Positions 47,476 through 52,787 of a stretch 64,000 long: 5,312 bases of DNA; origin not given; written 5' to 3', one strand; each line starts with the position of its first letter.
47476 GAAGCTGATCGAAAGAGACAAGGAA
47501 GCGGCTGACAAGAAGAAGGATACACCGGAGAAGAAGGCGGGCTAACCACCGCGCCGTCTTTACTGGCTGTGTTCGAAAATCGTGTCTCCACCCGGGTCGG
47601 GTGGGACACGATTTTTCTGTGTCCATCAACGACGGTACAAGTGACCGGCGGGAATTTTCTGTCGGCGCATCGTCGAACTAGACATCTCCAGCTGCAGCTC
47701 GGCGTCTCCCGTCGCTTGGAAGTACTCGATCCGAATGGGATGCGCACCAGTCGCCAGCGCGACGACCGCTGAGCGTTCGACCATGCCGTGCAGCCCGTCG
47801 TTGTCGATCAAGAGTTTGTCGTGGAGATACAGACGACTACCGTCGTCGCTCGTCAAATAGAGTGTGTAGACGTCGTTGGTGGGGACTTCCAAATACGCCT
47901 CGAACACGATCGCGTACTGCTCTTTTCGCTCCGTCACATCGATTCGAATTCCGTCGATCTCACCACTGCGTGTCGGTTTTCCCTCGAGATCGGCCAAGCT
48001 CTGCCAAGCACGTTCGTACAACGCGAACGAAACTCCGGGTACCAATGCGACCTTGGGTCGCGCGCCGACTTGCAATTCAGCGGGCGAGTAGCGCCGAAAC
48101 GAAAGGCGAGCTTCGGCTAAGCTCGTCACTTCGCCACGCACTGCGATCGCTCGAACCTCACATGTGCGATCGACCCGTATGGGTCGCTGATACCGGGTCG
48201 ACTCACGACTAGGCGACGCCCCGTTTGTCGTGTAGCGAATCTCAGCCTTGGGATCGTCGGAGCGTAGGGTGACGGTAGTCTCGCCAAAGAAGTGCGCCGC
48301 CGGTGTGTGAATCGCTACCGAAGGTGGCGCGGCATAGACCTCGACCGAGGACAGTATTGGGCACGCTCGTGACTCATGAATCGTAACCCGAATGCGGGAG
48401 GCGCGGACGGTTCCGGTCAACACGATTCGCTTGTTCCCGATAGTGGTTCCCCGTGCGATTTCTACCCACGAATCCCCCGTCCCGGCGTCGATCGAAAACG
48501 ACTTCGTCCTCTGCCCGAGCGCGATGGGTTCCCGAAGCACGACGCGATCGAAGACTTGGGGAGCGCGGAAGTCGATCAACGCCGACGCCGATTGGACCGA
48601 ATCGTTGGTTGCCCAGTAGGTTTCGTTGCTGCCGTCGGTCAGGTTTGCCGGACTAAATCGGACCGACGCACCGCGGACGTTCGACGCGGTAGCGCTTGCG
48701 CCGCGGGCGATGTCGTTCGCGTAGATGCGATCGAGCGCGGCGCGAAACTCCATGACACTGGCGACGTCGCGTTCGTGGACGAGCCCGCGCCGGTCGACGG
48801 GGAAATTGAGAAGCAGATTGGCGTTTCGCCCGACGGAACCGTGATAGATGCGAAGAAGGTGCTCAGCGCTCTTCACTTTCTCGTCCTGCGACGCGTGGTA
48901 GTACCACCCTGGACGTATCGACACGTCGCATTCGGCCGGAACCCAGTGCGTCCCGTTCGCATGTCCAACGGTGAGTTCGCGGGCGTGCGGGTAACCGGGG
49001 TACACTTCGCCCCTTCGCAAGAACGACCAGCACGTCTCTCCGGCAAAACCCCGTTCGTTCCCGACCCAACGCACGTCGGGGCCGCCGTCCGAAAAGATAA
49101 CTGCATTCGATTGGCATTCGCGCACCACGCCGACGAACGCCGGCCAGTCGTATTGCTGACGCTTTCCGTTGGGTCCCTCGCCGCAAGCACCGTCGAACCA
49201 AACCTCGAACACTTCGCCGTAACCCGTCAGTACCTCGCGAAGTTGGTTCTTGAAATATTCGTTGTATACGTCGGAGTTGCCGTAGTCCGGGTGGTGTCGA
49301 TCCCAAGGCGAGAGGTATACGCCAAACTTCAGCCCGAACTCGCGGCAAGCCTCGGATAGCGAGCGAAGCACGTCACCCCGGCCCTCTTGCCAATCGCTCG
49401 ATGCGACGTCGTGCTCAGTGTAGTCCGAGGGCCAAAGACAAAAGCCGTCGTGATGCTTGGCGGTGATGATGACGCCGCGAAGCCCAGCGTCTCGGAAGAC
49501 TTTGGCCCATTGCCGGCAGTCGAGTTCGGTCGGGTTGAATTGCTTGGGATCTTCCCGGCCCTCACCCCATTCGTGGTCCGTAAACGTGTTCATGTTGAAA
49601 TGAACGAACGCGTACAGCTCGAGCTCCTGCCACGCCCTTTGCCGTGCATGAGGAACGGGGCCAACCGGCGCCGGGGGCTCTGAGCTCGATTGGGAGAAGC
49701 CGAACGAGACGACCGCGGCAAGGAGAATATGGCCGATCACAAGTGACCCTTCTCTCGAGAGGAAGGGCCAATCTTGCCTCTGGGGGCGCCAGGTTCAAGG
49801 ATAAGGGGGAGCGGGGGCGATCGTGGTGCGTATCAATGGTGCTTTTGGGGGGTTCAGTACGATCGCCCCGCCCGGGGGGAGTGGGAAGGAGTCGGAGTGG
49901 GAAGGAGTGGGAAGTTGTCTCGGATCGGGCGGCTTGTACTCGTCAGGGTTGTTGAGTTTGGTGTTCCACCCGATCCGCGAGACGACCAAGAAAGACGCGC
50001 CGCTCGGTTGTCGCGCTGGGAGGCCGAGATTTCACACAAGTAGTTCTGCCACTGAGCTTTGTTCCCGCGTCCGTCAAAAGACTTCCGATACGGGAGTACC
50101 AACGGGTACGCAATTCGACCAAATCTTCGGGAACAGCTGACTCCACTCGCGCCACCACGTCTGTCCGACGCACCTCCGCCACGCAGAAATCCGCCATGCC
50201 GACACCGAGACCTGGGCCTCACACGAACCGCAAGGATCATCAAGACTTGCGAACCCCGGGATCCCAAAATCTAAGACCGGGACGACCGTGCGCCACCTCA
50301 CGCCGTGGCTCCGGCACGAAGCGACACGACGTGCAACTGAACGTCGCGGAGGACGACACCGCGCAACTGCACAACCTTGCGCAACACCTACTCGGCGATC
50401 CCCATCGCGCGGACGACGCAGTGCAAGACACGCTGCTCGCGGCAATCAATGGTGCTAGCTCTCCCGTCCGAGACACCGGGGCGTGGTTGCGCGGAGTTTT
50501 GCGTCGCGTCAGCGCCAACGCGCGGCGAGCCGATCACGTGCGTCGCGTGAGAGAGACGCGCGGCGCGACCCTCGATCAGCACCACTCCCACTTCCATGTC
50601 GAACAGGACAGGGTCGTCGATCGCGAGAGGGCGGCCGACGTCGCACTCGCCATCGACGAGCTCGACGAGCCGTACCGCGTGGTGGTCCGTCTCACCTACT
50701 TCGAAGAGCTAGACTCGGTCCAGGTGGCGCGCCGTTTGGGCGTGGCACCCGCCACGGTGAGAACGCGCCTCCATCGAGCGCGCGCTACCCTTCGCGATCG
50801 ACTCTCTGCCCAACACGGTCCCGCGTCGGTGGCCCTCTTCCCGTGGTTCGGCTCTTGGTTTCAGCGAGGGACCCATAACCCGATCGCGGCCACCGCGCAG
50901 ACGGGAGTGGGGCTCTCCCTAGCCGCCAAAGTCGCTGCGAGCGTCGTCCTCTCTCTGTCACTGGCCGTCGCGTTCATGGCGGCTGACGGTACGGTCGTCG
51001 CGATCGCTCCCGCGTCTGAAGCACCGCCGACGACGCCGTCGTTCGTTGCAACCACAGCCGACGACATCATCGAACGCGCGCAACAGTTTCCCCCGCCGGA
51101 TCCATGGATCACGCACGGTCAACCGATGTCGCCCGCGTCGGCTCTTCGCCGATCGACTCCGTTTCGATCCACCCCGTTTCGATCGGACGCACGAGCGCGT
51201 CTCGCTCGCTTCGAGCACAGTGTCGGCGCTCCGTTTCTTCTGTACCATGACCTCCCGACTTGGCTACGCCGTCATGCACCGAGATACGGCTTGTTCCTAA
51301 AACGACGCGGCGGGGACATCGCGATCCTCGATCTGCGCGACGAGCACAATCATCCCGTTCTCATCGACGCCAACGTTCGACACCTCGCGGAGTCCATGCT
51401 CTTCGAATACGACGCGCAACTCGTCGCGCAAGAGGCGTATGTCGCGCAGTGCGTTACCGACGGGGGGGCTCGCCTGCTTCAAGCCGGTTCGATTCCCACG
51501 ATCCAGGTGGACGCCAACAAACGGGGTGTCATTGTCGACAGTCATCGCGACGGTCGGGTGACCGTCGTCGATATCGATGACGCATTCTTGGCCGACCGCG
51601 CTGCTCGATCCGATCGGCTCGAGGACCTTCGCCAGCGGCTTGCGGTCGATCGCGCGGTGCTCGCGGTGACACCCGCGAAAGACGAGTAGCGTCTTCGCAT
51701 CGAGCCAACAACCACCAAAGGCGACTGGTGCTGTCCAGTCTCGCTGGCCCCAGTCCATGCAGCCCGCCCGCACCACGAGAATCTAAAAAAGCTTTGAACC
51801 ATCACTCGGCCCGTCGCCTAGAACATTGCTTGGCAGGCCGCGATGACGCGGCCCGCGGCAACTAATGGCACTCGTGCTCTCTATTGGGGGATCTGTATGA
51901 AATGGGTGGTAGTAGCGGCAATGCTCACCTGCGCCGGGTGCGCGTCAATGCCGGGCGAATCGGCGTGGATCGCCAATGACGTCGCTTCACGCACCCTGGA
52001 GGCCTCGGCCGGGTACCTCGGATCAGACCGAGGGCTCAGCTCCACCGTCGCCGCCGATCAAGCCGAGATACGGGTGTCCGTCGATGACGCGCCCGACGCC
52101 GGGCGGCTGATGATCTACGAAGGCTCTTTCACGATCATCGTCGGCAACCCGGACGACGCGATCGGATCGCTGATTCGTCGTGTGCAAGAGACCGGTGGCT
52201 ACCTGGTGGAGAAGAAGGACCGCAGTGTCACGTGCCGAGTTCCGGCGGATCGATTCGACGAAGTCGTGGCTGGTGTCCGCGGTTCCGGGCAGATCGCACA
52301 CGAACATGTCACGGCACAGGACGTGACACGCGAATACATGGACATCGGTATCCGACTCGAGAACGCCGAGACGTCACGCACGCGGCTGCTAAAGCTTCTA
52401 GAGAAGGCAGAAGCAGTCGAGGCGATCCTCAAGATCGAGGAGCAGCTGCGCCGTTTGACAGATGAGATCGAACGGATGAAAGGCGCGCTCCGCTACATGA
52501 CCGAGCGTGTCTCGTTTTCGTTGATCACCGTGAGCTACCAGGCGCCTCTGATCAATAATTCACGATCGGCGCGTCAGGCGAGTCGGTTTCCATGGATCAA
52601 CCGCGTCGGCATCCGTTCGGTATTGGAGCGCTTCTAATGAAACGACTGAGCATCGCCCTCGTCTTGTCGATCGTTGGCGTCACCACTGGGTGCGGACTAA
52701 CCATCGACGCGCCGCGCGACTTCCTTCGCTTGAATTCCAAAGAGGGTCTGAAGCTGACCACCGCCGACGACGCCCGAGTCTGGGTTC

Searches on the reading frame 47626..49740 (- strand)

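Call 71: search_protein_families(library=pfam, proteins=[window:47626-49740:-], max_evalue=0.001)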
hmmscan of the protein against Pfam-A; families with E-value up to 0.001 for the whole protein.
window:47626-49740:- (704 aa): 6 families
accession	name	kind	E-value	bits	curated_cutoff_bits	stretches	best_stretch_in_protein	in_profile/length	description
PF01120.23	Alpha_L_fucos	-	1e-34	120.9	25.2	1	64-329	85-333/345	Alpha-L-fucosidase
PF07691.17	PA14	-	4.1e-19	69.3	24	1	605-694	42-141/147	PA14 domain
PF13290.12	CHB_HEX_C_1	-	1.1e-14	54.6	22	1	485-537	7-59/67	Chitobiase/beta-hexosaminidase C-terminal domain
PF13287.12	Fn3_assoc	-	5.3e-13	49.3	23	1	490-536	1-47/59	Fn3 associated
PF00754.31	F5_F8_type_C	-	3.5e-10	40.5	28.2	1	350-456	2-114/127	F5/8 type C domain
PF22633.2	F5_F8_type_C_2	-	7.1e-09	36.6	27.8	1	366-452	1-91/91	NedA-like, galactose-binding domain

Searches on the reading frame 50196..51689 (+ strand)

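Call 71: search_protein_families(library=pfam, proteins=[window:50196-51689:+], max_evalue=0.001)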
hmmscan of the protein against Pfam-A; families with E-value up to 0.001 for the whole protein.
window:50196-51689:+ (497 aa): 4 families
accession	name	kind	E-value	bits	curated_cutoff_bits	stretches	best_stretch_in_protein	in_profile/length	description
PF08281.18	Sigma70_r4_2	-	4.1e-13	49.2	25.7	1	149-199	4-54/54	Sigma-70, region 4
PF04542.20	Sigma70_r2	-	9.2e-08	32.2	24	1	57-112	8-67/71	Sigma-70 region 2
PF04545.22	Sigma70_r4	-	3.5e-07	30.1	24.1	1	152-200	1-49/50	Sigma-70, region 4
PF07638.17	Sigma70_ECF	-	0.00018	21.9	21.1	1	103-203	85-183/185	ECF sigma factor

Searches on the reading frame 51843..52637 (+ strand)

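Call 71: search_protein_families(library=pfam, proteins=[window:51843-52637:+], max_evalue=0.001)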
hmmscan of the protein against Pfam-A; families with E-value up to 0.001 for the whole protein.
window:51843-52637:+ (264 aa): 1 family
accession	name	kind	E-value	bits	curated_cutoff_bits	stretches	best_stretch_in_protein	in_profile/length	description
PF14257.11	DUF4349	-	5.7e-40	137.4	27.7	1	88-248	1-171/213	Domain of unknown function (DUF4349)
